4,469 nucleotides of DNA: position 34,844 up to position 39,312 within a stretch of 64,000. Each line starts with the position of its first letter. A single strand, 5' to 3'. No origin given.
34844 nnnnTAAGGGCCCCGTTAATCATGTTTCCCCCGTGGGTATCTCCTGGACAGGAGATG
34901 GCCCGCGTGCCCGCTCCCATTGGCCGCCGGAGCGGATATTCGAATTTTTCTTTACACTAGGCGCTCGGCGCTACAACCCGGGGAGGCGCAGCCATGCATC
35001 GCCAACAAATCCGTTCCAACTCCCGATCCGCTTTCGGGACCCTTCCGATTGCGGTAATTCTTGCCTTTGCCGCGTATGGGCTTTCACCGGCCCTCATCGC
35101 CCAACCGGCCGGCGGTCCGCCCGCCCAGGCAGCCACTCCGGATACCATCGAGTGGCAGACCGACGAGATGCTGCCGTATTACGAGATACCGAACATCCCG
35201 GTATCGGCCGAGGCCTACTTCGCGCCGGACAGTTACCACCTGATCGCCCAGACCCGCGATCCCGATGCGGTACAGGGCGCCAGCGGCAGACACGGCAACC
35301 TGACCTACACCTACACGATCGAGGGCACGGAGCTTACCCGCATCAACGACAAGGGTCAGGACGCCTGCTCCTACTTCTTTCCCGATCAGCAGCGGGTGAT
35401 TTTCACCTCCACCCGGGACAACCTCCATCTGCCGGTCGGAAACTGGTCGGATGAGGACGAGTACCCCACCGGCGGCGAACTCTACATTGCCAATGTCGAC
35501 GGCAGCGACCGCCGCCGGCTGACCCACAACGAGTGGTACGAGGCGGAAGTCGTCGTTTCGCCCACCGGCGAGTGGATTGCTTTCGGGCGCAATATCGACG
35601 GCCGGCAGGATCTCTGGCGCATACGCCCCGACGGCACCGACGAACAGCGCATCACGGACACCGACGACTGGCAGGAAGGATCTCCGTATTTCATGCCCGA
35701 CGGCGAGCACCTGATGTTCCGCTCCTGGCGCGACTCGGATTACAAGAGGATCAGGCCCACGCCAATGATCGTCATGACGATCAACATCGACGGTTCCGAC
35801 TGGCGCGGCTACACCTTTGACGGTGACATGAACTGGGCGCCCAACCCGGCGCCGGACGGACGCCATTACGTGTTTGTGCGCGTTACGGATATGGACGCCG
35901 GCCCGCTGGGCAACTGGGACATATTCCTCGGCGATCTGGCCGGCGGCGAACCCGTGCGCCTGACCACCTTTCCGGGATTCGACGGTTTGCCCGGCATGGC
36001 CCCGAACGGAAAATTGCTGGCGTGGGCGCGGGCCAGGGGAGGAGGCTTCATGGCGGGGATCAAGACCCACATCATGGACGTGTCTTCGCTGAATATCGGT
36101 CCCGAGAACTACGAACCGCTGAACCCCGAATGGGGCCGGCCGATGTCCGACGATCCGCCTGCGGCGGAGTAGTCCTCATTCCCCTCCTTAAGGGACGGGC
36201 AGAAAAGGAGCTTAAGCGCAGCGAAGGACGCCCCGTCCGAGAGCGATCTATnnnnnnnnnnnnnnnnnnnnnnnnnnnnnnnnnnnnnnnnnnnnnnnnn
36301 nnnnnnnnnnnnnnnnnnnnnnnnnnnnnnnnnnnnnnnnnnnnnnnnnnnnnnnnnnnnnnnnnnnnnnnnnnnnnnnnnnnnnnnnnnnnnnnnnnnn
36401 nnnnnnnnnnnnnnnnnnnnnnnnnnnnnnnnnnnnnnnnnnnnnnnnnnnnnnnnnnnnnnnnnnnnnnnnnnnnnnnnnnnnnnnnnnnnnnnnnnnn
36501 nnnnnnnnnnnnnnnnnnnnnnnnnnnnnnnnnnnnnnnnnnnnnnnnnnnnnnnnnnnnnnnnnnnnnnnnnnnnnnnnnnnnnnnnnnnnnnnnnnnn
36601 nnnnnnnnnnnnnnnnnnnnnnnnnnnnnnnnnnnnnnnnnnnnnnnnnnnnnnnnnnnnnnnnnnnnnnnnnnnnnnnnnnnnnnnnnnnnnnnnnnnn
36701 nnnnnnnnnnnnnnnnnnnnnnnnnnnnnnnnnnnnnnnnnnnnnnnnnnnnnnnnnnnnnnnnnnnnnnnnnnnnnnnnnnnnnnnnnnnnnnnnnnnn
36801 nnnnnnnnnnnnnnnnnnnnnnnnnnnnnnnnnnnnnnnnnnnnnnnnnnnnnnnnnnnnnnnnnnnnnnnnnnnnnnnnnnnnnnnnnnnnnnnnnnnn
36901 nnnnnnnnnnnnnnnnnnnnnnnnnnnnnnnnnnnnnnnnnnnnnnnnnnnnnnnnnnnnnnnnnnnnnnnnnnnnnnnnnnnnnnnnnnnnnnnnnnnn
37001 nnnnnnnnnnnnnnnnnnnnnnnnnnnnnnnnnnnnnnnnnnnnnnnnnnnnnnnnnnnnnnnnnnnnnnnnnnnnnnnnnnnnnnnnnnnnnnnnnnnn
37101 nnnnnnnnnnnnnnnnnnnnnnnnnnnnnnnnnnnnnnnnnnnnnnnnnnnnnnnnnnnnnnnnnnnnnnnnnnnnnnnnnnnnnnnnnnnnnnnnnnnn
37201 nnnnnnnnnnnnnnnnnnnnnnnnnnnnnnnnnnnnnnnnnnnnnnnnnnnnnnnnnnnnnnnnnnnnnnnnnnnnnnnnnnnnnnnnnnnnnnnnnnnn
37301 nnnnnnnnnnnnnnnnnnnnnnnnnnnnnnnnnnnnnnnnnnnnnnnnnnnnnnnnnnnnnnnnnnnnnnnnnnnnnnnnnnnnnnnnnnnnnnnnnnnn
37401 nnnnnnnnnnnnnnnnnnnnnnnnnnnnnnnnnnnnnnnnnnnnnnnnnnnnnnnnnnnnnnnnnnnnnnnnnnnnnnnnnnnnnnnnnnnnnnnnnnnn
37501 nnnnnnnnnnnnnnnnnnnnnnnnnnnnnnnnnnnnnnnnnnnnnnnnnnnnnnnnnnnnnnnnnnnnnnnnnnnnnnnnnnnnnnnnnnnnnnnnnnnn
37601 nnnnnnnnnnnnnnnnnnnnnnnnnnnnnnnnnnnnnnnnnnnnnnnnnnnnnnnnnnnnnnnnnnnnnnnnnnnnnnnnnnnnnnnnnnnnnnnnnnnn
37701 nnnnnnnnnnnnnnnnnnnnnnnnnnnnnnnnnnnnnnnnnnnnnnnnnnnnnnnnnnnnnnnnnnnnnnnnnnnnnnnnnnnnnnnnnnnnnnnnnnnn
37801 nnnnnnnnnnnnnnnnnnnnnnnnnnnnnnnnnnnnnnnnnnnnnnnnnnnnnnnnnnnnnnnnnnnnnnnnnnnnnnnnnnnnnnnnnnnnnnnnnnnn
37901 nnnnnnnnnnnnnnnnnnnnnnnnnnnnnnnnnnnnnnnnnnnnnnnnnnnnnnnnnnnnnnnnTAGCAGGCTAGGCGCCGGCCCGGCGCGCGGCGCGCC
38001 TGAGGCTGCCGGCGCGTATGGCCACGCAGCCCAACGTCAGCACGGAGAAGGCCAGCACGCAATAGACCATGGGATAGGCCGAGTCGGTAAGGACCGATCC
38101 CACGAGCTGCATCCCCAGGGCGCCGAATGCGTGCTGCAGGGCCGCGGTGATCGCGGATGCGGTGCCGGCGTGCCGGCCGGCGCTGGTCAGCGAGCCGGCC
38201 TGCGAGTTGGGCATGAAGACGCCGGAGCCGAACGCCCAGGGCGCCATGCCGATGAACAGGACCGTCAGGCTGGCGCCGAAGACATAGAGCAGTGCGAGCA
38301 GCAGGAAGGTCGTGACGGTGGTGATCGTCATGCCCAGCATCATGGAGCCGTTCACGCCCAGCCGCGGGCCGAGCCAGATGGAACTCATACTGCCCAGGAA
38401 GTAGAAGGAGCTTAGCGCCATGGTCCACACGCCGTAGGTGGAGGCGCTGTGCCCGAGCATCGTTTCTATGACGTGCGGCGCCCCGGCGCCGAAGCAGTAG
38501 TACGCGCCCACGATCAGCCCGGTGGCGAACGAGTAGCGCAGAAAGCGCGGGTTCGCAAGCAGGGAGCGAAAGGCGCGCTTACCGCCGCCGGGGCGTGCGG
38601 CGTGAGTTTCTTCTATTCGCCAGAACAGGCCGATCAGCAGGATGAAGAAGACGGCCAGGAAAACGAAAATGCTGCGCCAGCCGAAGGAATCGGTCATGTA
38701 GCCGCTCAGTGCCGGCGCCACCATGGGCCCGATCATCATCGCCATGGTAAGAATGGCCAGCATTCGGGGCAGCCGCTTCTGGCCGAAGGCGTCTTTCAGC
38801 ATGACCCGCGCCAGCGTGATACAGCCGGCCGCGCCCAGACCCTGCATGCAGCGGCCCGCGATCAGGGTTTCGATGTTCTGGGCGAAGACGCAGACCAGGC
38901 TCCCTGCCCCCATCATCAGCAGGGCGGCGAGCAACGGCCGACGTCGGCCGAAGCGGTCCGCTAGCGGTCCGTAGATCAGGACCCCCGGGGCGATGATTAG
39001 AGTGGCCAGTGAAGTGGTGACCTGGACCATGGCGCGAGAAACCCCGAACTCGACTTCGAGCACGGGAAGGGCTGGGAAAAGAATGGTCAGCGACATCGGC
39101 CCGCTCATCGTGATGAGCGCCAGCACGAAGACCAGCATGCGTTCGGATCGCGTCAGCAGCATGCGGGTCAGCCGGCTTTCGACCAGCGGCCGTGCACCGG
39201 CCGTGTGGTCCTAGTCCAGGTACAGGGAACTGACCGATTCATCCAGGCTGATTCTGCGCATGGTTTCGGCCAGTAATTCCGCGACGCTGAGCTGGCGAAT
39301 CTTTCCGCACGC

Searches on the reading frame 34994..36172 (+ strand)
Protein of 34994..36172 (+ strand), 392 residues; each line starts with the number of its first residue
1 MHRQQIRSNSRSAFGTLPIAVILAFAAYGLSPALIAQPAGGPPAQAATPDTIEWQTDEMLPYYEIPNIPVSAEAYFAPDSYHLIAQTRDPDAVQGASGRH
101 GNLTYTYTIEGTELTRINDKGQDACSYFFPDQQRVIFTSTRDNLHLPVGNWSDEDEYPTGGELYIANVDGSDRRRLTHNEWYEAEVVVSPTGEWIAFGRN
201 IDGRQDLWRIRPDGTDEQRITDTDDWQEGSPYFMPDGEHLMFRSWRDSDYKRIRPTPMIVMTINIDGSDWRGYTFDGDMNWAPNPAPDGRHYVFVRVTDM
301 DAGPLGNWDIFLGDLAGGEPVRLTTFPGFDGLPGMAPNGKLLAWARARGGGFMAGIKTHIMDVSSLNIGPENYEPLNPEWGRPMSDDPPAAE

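Call 81: search_protein_families(library=pfam, proteins=[window:34994-36172:+], max_evalue=0.00001)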
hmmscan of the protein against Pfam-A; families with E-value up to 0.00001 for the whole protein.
window:34994-36172:+ (392 aa): 1 family
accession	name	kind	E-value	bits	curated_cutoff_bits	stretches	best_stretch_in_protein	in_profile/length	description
PF07676.18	PD40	-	3.5e-16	59.1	20.9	0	321-352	2-34/38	WD40-like Beta Propeller Repeat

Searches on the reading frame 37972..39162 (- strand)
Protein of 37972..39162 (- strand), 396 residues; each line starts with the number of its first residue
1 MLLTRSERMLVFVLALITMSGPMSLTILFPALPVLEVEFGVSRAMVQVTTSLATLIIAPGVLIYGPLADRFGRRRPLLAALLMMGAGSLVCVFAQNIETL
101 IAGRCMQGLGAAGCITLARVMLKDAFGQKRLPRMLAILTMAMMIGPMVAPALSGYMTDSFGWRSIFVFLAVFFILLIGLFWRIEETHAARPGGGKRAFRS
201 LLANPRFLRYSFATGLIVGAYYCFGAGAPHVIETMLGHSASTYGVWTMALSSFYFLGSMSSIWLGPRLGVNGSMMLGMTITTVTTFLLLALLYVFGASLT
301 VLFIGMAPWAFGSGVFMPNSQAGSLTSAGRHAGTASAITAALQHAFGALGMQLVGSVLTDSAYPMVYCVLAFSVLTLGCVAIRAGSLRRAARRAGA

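Call 81: search_protein_families(library=pfam, proteins=[window:37972-39162:-], max_evalue=0.00001)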
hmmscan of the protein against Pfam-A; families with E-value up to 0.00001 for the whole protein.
window:37972-39162:- (396 aa): 4 families
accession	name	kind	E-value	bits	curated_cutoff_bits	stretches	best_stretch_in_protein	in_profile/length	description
PF07690.21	MFS_1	-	1.3e-46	159.6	33.4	1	14-350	1-346/347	Major Facilitator Superfamily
PF05977.19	MFS_3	-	6.6e-11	41.8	27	1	44-311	48-323/524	Transmembrane secretion effector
PF00083.30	Sugar_tr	-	2.1e-10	40.5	22.3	1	45-186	47-194/452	Sugar (and other) transporter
PF13347.12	MFS_2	-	7.2e-07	28.5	27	0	40-126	256-343/427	MFS/sugar transport protein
